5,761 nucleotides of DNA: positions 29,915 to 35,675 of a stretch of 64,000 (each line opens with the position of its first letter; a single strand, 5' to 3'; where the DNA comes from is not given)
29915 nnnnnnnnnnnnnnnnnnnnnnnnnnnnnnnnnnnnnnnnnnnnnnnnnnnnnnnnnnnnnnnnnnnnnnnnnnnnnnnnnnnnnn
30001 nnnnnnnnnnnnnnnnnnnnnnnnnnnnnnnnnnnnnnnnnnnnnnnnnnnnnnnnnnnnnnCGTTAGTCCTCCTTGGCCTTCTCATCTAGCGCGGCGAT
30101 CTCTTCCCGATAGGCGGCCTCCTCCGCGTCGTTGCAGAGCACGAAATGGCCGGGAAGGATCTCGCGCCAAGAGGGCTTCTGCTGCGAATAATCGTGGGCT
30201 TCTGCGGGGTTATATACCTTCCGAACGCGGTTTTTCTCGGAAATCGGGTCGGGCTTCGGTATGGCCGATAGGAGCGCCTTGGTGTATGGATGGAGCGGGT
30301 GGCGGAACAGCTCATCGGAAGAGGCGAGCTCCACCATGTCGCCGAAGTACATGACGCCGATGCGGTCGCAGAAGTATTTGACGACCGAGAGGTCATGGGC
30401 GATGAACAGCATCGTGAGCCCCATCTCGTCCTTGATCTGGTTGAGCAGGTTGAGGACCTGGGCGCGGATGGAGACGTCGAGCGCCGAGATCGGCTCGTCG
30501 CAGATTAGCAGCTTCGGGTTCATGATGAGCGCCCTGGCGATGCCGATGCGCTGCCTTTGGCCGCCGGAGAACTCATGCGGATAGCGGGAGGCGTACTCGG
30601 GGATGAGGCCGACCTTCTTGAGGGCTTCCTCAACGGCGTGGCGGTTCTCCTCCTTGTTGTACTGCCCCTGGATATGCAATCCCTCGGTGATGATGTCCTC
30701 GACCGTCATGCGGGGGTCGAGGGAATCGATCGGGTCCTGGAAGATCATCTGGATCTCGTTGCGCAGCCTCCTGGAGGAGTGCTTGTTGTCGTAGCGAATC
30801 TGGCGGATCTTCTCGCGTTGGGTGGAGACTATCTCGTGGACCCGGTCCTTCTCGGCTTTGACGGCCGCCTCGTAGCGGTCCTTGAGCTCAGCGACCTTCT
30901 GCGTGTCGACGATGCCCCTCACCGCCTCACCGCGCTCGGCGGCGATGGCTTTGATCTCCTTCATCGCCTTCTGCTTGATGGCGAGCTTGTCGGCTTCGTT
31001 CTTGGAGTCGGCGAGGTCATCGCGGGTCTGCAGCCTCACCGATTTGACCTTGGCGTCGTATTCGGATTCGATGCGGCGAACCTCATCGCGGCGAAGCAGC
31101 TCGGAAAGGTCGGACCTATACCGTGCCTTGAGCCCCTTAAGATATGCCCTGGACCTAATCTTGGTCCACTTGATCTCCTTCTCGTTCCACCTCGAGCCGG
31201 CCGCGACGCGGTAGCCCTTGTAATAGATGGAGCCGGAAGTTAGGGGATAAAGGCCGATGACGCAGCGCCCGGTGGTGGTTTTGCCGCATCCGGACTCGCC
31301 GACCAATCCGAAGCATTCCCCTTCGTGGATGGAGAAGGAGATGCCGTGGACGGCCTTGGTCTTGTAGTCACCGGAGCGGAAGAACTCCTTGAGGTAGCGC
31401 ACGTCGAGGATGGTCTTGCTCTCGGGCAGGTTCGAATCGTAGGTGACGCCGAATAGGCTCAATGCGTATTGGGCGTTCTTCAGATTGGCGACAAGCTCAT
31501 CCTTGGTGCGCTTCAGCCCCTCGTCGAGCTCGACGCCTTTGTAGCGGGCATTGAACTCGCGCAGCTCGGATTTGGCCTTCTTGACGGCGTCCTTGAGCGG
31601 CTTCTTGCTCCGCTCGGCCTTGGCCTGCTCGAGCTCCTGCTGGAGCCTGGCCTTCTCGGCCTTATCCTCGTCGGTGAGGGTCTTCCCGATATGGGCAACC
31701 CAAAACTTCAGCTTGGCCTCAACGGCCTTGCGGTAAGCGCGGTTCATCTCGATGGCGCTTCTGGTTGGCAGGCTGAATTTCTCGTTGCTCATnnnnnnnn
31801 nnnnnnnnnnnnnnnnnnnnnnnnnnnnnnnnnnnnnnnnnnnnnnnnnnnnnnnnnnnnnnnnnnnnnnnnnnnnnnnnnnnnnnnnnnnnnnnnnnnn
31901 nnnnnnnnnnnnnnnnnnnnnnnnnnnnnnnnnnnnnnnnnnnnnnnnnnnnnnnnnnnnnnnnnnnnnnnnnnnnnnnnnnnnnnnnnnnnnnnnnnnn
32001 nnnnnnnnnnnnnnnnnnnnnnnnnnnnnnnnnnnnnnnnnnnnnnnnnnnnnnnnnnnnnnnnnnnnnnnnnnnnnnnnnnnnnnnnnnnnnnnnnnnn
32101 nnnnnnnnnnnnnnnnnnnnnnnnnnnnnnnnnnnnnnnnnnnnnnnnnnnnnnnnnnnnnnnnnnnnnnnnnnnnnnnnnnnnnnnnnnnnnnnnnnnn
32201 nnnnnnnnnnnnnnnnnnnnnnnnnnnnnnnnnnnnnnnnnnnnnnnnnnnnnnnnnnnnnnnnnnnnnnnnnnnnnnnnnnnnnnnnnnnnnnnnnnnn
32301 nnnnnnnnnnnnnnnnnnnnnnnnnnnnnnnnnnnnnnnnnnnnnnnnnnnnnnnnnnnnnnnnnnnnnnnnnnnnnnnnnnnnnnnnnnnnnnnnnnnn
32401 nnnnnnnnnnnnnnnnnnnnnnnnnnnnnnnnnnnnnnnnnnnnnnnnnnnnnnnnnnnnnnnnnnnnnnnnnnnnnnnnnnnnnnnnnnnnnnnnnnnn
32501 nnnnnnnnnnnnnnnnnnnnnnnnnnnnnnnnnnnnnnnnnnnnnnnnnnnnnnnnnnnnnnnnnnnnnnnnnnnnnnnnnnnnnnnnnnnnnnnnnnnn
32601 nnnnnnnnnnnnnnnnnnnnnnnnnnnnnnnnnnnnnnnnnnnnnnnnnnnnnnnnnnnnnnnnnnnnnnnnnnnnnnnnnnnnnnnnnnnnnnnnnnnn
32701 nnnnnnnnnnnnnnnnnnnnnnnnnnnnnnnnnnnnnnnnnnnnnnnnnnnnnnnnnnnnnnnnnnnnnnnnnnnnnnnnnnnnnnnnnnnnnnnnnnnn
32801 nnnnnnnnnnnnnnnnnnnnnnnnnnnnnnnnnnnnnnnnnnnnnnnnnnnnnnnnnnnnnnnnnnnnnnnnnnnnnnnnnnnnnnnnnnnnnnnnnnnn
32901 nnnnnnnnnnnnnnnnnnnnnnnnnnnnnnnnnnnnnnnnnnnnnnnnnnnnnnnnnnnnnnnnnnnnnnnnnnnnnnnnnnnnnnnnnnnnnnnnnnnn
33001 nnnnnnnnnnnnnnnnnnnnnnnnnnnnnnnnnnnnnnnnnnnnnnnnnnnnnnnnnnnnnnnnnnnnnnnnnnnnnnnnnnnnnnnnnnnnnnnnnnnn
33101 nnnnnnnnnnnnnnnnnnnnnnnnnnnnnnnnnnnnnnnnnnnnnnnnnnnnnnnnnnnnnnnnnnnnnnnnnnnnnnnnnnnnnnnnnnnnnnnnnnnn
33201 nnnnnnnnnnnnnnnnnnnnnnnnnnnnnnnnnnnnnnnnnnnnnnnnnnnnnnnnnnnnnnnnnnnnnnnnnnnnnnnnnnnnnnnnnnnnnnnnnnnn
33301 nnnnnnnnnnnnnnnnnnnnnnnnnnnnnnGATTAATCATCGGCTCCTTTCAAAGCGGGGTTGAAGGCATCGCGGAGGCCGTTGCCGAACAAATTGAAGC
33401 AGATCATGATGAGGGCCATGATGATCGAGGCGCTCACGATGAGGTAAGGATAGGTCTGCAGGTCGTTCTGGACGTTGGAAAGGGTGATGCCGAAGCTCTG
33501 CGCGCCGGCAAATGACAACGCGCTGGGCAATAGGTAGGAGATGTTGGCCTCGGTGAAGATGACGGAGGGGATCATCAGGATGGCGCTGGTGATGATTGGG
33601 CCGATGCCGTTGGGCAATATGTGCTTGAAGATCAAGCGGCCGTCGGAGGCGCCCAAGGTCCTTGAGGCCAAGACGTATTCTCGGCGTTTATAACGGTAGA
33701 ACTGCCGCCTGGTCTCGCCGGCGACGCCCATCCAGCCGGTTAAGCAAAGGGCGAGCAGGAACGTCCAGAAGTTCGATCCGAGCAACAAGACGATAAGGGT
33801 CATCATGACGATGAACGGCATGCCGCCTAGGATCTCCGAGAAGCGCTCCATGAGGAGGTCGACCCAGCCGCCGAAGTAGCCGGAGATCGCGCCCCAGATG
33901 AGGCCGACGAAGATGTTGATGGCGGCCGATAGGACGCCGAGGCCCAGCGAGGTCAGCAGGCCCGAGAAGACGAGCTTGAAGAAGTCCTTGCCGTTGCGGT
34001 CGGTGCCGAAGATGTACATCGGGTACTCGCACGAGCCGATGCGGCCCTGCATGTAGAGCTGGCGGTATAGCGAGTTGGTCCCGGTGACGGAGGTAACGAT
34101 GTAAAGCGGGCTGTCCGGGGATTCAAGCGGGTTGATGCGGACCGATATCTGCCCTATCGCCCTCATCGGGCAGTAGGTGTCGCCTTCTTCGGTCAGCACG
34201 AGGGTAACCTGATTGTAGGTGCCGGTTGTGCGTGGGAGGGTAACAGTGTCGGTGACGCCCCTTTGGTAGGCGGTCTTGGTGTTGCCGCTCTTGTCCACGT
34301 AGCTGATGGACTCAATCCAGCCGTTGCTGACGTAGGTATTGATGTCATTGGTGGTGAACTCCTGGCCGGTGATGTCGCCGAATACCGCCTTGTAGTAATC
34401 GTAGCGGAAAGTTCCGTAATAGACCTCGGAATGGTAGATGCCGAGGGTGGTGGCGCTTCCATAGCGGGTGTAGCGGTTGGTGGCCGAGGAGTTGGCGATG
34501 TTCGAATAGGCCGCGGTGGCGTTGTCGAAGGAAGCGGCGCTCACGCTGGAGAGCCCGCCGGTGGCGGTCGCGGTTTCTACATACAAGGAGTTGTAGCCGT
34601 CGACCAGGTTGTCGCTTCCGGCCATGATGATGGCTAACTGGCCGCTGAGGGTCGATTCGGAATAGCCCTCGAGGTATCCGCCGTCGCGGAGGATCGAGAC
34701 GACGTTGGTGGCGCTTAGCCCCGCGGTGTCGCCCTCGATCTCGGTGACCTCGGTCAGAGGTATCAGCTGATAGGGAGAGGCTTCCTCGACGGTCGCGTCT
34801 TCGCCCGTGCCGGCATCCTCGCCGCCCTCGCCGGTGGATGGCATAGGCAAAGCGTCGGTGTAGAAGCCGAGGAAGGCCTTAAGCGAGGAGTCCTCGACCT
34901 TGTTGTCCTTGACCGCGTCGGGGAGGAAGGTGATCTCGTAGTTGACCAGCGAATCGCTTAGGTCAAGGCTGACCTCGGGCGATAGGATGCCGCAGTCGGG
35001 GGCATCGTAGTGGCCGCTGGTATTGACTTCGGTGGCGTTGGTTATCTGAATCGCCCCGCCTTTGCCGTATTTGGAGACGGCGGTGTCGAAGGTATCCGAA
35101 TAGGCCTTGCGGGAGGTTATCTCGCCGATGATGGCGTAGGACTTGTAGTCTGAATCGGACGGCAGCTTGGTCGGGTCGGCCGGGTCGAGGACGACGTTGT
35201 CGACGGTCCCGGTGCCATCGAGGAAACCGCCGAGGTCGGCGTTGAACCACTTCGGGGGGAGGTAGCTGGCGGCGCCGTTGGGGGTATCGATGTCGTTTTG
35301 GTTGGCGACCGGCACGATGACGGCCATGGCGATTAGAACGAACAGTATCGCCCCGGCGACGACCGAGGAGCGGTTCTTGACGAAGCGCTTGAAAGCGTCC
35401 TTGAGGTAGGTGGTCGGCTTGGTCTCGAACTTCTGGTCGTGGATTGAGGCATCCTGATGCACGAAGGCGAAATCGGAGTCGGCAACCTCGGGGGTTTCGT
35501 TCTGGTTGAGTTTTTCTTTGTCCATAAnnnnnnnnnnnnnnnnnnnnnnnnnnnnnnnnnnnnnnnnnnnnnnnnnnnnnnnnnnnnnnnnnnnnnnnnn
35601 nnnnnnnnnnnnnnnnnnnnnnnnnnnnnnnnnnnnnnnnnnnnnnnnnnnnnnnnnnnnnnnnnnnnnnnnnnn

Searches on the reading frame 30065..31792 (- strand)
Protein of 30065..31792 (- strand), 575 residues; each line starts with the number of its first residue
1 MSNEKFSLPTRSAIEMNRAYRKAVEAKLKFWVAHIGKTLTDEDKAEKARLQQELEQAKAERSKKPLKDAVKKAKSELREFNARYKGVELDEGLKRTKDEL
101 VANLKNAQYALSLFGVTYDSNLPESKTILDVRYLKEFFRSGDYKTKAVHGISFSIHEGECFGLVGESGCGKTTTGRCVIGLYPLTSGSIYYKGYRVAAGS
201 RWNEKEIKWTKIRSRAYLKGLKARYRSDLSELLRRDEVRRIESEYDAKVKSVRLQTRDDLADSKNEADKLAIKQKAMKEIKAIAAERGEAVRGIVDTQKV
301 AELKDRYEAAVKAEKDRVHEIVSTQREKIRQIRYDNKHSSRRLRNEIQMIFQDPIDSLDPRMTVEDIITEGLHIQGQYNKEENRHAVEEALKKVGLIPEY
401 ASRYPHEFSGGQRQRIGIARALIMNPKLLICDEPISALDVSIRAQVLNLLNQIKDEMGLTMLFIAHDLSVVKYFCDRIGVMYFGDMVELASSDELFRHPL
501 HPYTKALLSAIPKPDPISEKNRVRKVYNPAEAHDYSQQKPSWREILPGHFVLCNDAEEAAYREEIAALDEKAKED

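Call 9: search_protein_families(library=pfam, proteins=[window:30065-31792:-], max_evalue=0.001)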
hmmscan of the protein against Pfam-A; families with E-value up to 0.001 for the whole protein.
window:30065-31792:- (575 aa): 2 families
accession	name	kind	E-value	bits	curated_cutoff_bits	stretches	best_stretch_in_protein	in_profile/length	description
PF00005.33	ABC_tran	-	6.7e-32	111.4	25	2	331-435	41-136/137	ABC transporter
PF08352.17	oligo_HPY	-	4e-09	37.2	27.1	1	487-521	1-35/65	Oligopeptide/dipeptide transporter, C-terminal region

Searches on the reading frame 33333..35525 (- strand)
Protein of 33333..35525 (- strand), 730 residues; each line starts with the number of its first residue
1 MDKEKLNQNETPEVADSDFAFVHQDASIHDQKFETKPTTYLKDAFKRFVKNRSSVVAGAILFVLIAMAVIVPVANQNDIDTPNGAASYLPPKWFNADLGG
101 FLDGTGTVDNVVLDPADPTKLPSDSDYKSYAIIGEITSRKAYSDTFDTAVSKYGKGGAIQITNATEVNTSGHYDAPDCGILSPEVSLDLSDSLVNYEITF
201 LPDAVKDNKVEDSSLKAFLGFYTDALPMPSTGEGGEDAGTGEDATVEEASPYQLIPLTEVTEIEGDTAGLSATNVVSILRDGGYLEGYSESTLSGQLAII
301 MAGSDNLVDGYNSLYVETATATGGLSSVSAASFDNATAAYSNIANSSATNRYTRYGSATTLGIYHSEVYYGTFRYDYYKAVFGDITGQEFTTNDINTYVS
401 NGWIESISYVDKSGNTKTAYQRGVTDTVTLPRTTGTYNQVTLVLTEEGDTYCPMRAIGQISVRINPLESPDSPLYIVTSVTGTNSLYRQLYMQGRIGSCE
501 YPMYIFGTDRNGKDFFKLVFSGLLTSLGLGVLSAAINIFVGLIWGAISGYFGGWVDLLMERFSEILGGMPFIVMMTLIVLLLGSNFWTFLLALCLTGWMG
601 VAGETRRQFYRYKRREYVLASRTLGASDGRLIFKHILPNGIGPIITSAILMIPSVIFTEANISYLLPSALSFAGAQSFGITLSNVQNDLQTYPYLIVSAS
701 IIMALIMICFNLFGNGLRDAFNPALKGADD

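Call 9: search_protein_families(library=pfam, proteins=[window:33333-35525:-], max_evalue=0.001)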
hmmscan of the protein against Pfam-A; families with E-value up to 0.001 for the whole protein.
window:33333-35525:- (730 aa): 2 families
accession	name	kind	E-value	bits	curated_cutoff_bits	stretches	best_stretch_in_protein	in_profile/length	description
PF00528.27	BPD_transp_1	-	3.9e-27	95.6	26.4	1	541-726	1-183/184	Binding-protein-dependent transport system inner membrane component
PF12911.12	OppC_N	-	4.7e-09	36.4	23.9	1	39-91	1-53/53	N-terminal TM domain of oligopeptide transport permease C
